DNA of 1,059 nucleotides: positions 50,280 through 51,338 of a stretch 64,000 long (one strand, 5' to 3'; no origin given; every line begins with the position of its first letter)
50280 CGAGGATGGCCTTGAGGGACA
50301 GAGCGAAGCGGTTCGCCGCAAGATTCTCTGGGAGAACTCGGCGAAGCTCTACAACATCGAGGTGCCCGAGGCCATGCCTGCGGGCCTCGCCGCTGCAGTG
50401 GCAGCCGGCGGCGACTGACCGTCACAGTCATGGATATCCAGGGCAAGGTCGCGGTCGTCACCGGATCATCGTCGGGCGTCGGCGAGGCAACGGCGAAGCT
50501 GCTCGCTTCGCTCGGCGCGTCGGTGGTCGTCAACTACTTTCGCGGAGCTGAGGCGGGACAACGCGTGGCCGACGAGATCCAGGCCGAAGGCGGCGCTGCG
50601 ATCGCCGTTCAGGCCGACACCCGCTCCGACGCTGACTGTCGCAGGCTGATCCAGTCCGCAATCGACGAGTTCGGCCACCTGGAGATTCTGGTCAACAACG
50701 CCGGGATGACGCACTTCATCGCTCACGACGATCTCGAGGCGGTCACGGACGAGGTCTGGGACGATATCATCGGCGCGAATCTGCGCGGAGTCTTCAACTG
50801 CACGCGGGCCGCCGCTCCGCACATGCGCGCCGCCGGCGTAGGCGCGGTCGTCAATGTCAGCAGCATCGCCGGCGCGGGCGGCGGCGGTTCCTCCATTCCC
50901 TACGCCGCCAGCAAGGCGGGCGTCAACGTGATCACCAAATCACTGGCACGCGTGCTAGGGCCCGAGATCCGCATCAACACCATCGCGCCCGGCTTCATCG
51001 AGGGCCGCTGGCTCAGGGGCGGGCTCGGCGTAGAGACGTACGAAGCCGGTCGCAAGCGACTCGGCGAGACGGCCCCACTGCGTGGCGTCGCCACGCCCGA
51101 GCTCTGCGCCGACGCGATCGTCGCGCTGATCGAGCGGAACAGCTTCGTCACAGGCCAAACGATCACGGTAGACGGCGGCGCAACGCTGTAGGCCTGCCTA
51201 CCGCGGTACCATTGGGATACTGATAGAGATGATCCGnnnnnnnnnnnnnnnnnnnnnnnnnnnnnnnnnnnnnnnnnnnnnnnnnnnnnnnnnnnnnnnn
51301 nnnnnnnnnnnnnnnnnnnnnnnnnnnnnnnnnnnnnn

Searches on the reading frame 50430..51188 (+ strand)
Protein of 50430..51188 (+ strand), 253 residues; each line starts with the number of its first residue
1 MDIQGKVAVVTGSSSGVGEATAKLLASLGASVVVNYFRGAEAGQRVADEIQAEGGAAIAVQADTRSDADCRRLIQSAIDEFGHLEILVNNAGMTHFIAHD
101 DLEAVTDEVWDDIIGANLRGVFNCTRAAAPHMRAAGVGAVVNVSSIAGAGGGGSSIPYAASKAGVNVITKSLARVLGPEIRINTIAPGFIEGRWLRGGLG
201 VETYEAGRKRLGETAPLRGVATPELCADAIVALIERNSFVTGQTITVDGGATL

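Call 19: find_related_loci(query=window:50430-51188:+, collection=genome_contigs, flank=10000)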
Query window:50430-51188:+ (253 aa) in genome_contigs; peptide patterns used: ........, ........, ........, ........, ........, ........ (x = any residue, [..] = any of these).
586 stretches matched a pattern; 299 encode a relative of the query (tblastn E <= 1e-3); the best 80 are kept; 80 distinct loci.
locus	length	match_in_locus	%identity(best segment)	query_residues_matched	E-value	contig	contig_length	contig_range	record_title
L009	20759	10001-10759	94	1-253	6e-156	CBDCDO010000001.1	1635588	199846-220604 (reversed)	MAG: Dehalococcoidia bacterium isolate 8a6c8105-bb6e-4bad-94d5-fb500f7a6651 genome assembly, contig: contig_1, whole gen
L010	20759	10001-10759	93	1-253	4e-154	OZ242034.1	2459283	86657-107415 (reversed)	MAG: Dehalococcoidia bacterium isolate 72ec99ff-6f13-4058-b9f9-659670a83d8f genome assembly, chromosome: 1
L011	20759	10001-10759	92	1-253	8e-152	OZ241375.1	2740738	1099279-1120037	MAG: Dehalococcoidia bacterium isolate b07fa7da-9862-47df-848d-64ec3822ffc5 genome assembly, chromosome: 1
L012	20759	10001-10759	94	1-253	1e-147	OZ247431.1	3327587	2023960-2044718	MAG: Dehalococcoidia bacterium isolate c15901d5-d28f-4d5c-bcfc-8c60e7bd0c97 genome assembly, chromosome: 1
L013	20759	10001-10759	94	1-253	3e-147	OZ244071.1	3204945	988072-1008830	MAG: Dehalococcoidia bacterium isolate 772cc28d-f118-45af-92c8-bcb28103da5b genome assembly, chromosome: 1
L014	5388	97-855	93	1-253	3e-148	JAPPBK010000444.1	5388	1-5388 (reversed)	MAG: Chloroflexota bacterium isolate IRC2_bin_8 NODE_1903_length_5388_cov_6.84099, whole genome shotgun sequence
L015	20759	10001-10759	93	1-253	1e-146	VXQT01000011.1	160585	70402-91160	MAG: Chloroflexi bacterium isolate SB0664_bin_15 NODE_89_length_160585_cov_60.291877, whole genome shotgun sequence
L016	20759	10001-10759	93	1-253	1e-146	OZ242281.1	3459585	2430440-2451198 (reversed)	MAG: Dehalococcoidia bacterium isolate 5b41c312-3693-4c79-a24d-842b6111755b genome assembly, chromosome: 1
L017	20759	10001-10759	94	1-253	1e-146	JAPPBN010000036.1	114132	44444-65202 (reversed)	MAG: Chloroflexota bacterium isolate IRC3_bin_11 NODE_108_length_114132_cov_26.6431, whole genome shotgun sequence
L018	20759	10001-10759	94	1-253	2e-146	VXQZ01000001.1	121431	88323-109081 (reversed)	MAG: Chloroflexi bacterium isolate SB0664_bin_20 NODE_146_length_121431_cov_47.349344, whole genome shotgun sequence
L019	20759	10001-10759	93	1-253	5e-146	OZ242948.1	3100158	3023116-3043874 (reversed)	MAG: Dehalococcoidia bacterium isolate a0c66c6a-f5ff-452f-b709-ec8565f303fe genome assembly, chromosome: 1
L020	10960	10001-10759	93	1-253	5e-146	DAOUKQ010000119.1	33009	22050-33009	MAG TPA_asm: Dehalococcoidia bacterium isolate S7_353 k113_1752159, whole genome shotgun sequence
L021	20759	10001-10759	93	1-253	8e-146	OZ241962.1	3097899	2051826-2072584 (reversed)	MAG: Dehalococcoidia bacterium isolate 3270897d-fe61-4464-a15a-05fd473d2b13 genome assembly, chromosome: 1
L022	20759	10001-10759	93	1-253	8e-146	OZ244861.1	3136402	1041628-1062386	MAG: Dehalococcoidia bacterium isolate c89b5861-ddb0-43db-8093-953e815e1e37 genome assembly, chromosome: 1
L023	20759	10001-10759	92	1-253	1e-145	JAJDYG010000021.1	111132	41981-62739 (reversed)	MAG: Dehalococcoidia bacterium isolate jk18x34bins.13 k141_172866, whole genome shotgun sequence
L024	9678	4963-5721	91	1-253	1e-145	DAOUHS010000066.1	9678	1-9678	MAG TPA_asm: Dehalococcoidia bacterium isolate S18_105 25592, whole genome shotgun sequence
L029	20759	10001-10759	92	1-253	3e-144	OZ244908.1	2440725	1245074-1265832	MAG: Dehalococcoidia bacterium isolate 4e1ca7e8-23ed-493e-8853-47fc69ff5430 genome assembly, chromosome: 1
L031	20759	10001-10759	91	1-253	9e-142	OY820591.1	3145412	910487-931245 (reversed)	MAG: Dehalococcoidia bacterium isolate bad7acc4-ca48-4abb-846f-85865ba1c961 genome assembly, chromosome: 1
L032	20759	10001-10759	91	1-253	2e-141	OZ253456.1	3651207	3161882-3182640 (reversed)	MAG: Dehalococcoidia bacterium isolate 4ae44683-8927-4024-8904-3ea2ed4a1db5 genome assembly, chromosome: 1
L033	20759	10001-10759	92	1-253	3e-141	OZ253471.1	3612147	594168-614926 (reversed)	MAG: Dehalococcoidia bacterium isolate 41ac3497-52d9-4345-8c76-2a61940320b0 genome assembly, chromosome: 1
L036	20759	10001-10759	94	1-253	5e-139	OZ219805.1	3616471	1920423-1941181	MAG: Dehalococcoidia bacterium isolate c58c6e01-4a6e-4794-97be-e35f15c585e3 genome assembly, chromosome: 3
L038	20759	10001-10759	92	1-253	1e-136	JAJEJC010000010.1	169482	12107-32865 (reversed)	MAG: Dehalococcoidia bacterium isolate p16x63bins.52 k141_506319, whole genome shotgun sequence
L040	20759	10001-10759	81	1-253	6e-134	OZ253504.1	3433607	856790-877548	MAG: Dehalococcoidia bacterium isolate 231ea081-d24a-4d48-806f-feb732625d76 genome assembly, chromosome: 1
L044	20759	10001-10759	85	1-253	2e-130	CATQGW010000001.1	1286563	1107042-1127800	MAG: uncultured Dehalococcoidia bacterium isolate 6a0e96f9-4ae1-4976-a57e-aaa65d381751 genome assembly, contig: contig_1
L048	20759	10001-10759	86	1-253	1e-126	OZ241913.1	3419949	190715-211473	MAG: Dehalococcoidia bacterium isolate 665203e5-4de3-409e-b258-c822a43d9238 genome assembly, chromosome: 1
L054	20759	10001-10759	85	1-253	6e-124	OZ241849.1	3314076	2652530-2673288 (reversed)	MAG: Dehalococcoidia bacterium isolate e0324ba9-04d6-4c46-83e9-6adffe65d82a genome assembly, chromosome: 1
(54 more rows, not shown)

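Call 22: search_protein_families(library=pfam, proteins=[L012:10814-12463:+, L032:10796-12607:+, L029:10796-11596:+, L029:11596-12405:+, L024:6301-7386:-, L024:7393-7980:-, L038:10993-11760:+, L010:10965-11693:+, L033:10860-11423:+, L016:10907-12160:+], max_evalue=0.01)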
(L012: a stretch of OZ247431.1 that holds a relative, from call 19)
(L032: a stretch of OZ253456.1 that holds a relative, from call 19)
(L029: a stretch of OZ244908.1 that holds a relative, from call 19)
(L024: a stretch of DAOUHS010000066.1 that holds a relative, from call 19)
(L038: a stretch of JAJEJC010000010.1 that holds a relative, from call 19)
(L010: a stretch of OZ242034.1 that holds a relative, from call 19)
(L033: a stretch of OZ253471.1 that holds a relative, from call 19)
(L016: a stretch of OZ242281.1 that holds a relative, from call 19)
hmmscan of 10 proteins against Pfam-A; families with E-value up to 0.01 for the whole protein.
L012:10814-12463:+ (550 aa): 1 family
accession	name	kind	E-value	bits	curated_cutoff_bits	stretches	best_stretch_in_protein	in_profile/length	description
PF03235.19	GmrSD_N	-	1.7e-27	97.3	33.2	1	8-250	1-198/199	GmrSD restriction endonuclease, N-terminal domain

L032:10796-12607:+ (604 aa): 2 families
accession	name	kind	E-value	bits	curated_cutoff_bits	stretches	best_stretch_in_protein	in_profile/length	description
PF03235.19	GmrSD_N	-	9.8e-31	107.8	33.2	1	12-222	2-198/199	GmrSD restriction endonuclease, N-terminal domain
PF07510.16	GmrSD_C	-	5.9e-05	23.4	23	1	436-545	13-117/138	GmrSD restriction endonucleases, C-terminal domain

L029:10796-11596:+ (267 aa): 2 families
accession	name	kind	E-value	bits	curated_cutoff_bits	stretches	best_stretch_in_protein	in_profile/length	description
PF09520.16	RE_TdeIII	-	1.5e-35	123.4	27.2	1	13-248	8-239/242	Type II restriction endonuclease, TdeIII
PF22056.1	ORF239-like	-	0.00027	21.5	27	1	96-157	103-162/168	ORF239-like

L029:11596-12405:+ (270 aa): 2 families
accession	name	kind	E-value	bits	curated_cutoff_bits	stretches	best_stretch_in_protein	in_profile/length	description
PF01555.25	N6_N4_Mtase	-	4e-39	135.3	26.7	1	28-231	1-220/221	DNA methylase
PF03602.21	Cons_hypoth95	-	0.0021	18.2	24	0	11-42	96-128/182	Conserved hypothetical protein 95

L024:6301-7386:- (362 aa): 2 families
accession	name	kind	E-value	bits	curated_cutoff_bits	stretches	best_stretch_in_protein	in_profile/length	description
PF04055.27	Radical_SAM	-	4.1e-06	27.5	29.5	1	11-118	1-108/166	Radical SAM superfamily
PF13353.11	Fer4_12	-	0.0097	16.6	22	0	15-92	13-92/137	4Fe-4S single cluster domain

L024:7393-7980:- (196 aa): 0 families

L038:10993-11760:+ (256 aa): 1 family
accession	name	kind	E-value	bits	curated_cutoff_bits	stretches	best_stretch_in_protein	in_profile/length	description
PF05066.19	HARE-HTH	-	5.7e-22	78.3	25.9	2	187-251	10-71/71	HB1, ASXL, restriction endonuclease HTH domain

L010:10965-11693:+ (243 aa): 2 families
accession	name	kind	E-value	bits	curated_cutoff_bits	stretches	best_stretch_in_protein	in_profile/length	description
PF05066.19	HARE-HTH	-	6e-21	75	25.9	1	166-239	1-71/71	HB1, ASXL, restriction endonuclease HTH domain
PF23159.1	WH_Rok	-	0.00051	20.6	27.6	0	100-155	4-58/58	Repressor Rok winged helix domain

L033:10860-11423:+ (188 aa): 0 families

L016:10907-12160:+ (418 aa): 1 family
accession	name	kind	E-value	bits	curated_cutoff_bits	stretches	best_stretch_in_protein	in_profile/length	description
PF13589.12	HATPase_c_3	-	8.6e-10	39.2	25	1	23-124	3-99/137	Histidine kinase-, DNA gyrase B-, and HSP90-like ATPase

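Call 23: search_protein_families(library=padloc, proteins=[L012:10814-12463:+, L032:10796-12607:+, L029:10796-11596:+, L029:11596-12405:+, L024:6301-7386:-, L024:7393-7980:-, L038:10993-11760:+, L010:10965-11693:+, L033:10860-11423:+, L016:10907-12160:+], max_evalue=0.01)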
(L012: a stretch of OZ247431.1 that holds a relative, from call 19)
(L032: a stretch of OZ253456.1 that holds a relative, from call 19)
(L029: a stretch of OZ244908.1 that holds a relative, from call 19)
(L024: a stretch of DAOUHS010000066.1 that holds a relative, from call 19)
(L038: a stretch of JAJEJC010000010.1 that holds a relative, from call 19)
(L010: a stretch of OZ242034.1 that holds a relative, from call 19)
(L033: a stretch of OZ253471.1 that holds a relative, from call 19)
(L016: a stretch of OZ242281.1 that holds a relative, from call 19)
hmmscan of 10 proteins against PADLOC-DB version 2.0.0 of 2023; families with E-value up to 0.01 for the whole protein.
L012:10814-12463:+ (550 aa): 14 families
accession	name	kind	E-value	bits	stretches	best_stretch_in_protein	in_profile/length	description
PDLC04151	HEC-05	-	3.8e-46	156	1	4-548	24-593/600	-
PDLC04709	PDC-M55C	-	4.9e-31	106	2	8-96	17-108/554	-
PDLC04150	HEC-05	-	3.7e-21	73.6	1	5-386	7-405/583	-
PDLC04152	HEC-05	-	4.5e-15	53.2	2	78-404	108-416/566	-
PDLC04153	HEC-05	-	5.3e-11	39.4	1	7-58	8-59/621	-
PDLC03877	NsnA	-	6.5e-08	30.2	1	5-245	50-195/385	-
PDLC04155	HEC-06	-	3.7e-06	23.7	1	4-95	5-87/562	-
PDLC04157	HEC-06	-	7.8e-05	19.4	1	3-96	6-90/558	-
PDLC02693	Orf5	-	0.00078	16.6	1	19-98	8-83/543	Orf5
PDLC02687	Orf5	-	0.0012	15.7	1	19-96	17-84/543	Orf5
PDLC02695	Orf5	-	0.0017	14.8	0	16-94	16-94/601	Orf5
PDLC04154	HEC-06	-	0.0021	14.8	1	19-94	23-88/569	-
PDLC02700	Orf5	-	0.003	14.4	1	19-96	11-81/555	Orf5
PDLC04027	PD-T4-2_A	-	0.0045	14.1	0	18-52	50-85/363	-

L032:10796-12607:+ (604 aa): 32 families (the best 25 are shown)
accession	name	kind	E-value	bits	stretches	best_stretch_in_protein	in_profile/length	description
PDLC04155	HEC-06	-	2.5e-38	129.9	1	4-249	5-262/562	-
PDLC04154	HEC-06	-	6.6e-37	125.4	3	3-108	6-101/569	-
PDLC04157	HEC-06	-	4.5e-34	116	1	2-262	5-269/558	-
PDLC02687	Orf5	-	1.4e-31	107.8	2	6-105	3-92/543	Orf5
PDLC02700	Orf5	-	4.5e-28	96.3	1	11-245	3-245/555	Orf5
PDLC02693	Orf5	-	1.1e-27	95.3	1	17-534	6-504/543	Orf5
PDLC02695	Orf5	-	4.1e-26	89.5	2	5-111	4-110/601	Orf5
PDLC02686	Orf5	-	1.4e-22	77.9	1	4-252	3-268/566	Orf5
PDLC02701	Orf5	-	2.6e-20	70.4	1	20-271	20-292/596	Orf5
PDLC02694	Orf5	-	1.4e-19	68.2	1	6-246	3-267/574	Orf5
PDLC02691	Orf5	-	1e-17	62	2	17-105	18-96/579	Orf5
PDLC02792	SspE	-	1.4e-17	61.3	1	5-140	7-151/771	SspE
PDLC02698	Orf5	-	3.4e-17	60.4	2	126-243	150-270/573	Orf5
PDLC02688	Orf5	-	1.3e-16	58.4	2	17-101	7-83/554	Orf5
PDLC02786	SspE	-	1.4e-16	58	1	17-136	21-142/766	SspE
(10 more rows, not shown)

L029:10796-11596:+ (267 aa): 1 family
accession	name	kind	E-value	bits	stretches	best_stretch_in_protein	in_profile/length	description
PDLC03482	REase_II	-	2.6e-10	38.4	1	55-249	66-259/274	Type II restriction enzyme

L029:11596-12405:+ (270 aa): 73 families (the best 25 are shown)
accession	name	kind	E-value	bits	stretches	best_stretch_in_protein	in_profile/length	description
PDLC03371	MTase_II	-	1.3e-51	173.7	1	6-237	8-255/260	Type II methyltransferase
PDLC03216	MTase_II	-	8.5e-41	138.1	1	7-242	11-263/364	Type II methyltransferase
PDLC03738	oMTase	-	2.7e-39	132.9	1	8-240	21-271/376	orphan methyltransferase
PDLC03299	MTase_II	-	9.1e-36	121.9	2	172-241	195-264/296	Type II methyltransferase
PDLC03265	MTase_II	-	6.8e-33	112.5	2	170-236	264-330/333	Type II methyltransferase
PDLC03279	MTase_II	-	1.2e-31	107.7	1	27-235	377-585/587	Type II methyltransferase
PDLC03320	MTase_II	-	1.2e-27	94.8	2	172-245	212-285/289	Type II methyltransferase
PDLC03228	MTase_II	-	2.5e-24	84.4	1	9-245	2-216/227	Type II methyltransferase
PDLC03353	MTase_II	-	3e-24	83.9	1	13-235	14-251/260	Type II methyltransferase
PDLC03339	MTase_II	-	3.2e-24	83.4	2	173-252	210-287/399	Type II methyltransferase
PDLC03308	MTase_II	-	7e-23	79.3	1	23-245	185-405/419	Type II methyltransferase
PDLC03350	MTase_II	-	7.5e-23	79.4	2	148-241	209-302/312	Type II methyltransferase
PDLC03387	MTase_II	-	9.7e-23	78.7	2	113-241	147-282/289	Type II methyltransferase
PDLC03302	MTase_II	-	4e-21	73.4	1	15-235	11-261/626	Type II methyltransferase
PDLC03321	MTase_II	-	9.6e-21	72.1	1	14-235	19-243/245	Type II methyltransferase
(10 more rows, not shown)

L024:6301-7386:- (362 aa): 3 families
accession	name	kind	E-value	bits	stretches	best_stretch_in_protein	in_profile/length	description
PDLC02903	pVip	-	4.3e-08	30.9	1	13-113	6-99/257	Viperins not associated with kinases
PDLC02904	pVip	-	1.7e-07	29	1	14-97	10-91/262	Viperins associated with kinases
PDLC02905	pVip-kinase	-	0.0062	13.8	1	15-92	190-270/474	Viperin-kinase fusion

L024:7393-7980:- (196 aa): 0 families

L038:10993-11760:+ (256 aa): 0 families

L010:10965-11693:+ (243 aa): 0 families

L033:10860-11423:+ (188 aa): 0 families

L016:10907-12160:+ (418 aa): 0 families

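Call 46: search_protein_families(library=pfam, proteins=[L040:10828-12048:+, L040:11910-12713:+, L054:10868-12076:+, L054:12143-12970:+, L044:10812-12305:+, L044:12247-13425:+, L009:10918-12486:+, L048:10804-13278:+, L036:10963-11460:+, L031:10831-11376:+], max_evalue=0.01)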
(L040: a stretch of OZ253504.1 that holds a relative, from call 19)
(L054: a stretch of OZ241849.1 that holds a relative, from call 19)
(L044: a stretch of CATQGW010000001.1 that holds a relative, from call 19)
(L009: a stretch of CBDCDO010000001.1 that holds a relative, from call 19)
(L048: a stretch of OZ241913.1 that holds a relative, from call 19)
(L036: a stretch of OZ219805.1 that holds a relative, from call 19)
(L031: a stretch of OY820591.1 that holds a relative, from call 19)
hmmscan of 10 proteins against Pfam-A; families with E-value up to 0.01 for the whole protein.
L040:10828-12048:+ (407 aa): 1 family
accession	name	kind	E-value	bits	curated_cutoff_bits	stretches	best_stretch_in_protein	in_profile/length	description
PF13589.12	HATPase_c_3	-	1.1e-06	29.2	25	1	31-123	3-97/137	Histidine kinase-, DNA gyrase B-, and HSP90-like ATPase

L040:11910-12713:+ (268 aa): 0 families

L054:10868-12076:+ (403 aa): 2 families
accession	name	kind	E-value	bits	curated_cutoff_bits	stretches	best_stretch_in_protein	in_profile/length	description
PF13589.12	HATPase_c_3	-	6.1e-11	42.9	25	1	28-128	3-105/137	Histidine kinase-, DNA gyrase B-, and HSP90-like ATPase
PF02518.31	HATPase_c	-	0.0091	16.9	26.4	0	28-78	6-56/111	Histidine kinase-, DNA gyrase B-, and HSP90-like ATPase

L054:12143-12970:+ (276 aa): 0 families

L044:10812-12305:+ (498 aa): 1 family
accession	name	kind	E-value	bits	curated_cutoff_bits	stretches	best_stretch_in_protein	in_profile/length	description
PF13589.12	HATPase_c_3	-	1.5e-05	25.4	25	1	36-131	2-99/137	Histidine kinase-, DNA gyrase B-, and HSP90-like ATPase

L044:12247-13425:+ (393 aa): 0 families

L009:10918-12486:+ (523 aa): 1 family
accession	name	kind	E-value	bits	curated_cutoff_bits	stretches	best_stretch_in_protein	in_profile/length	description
PF13589.12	HATPase_c_3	-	1.6e-08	35.1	25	1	28-139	2-115/137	Histidine kinase-, DNA gyrase B-, and HSP90-like ATPase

L048:10804-13278:+ (825 aa): 5 families
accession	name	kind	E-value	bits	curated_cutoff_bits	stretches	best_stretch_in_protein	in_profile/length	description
PF02384.22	N6_Mtase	-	1.9e-39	136.3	20.4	1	269-561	2-254/311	N-6 DNA Methylase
PF13588.12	HSDR_N_2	-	3.8e-16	59.6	25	1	19-120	1-97/110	Type I restriction enzyme R protein N terminus (HSDR_N)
PF07669.17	Eco57I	-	3.1e-14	53.9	25.3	1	359-522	2-168/171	Eco57I restriction-modification methylase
PF01170.24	UPF0020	-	1.8e-08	34.8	22.3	1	303-430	21-136/197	RMKL-like, methyltransferase domain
PF20473.4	MmeI_Mtase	-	0.00024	20.8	27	1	313-401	22-105/259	MmeI, DNA-methyltransferase domain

L036:10963-11460:+ (166 aa): 1 family
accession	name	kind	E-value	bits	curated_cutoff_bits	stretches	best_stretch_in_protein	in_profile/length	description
PF05066.19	HARE-HTH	-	0.00047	20.9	25.9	1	104-157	8-67/71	HB1, ASXL, restriction endonuclease HTH domain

L031:10831-11376:+ (182 aa): 2 families
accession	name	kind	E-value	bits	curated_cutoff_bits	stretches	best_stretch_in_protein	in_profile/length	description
PF05066.19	HARE-HTH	-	1.5e-05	25.7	25.9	1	113-169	10-71/71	HB1, ASXL, restriction endonuclease HTH domain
PF02090.21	SPAM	-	0.00091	19.6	35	1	32-77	6-51/142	Salmonella surface presentation of antigen gene type M protein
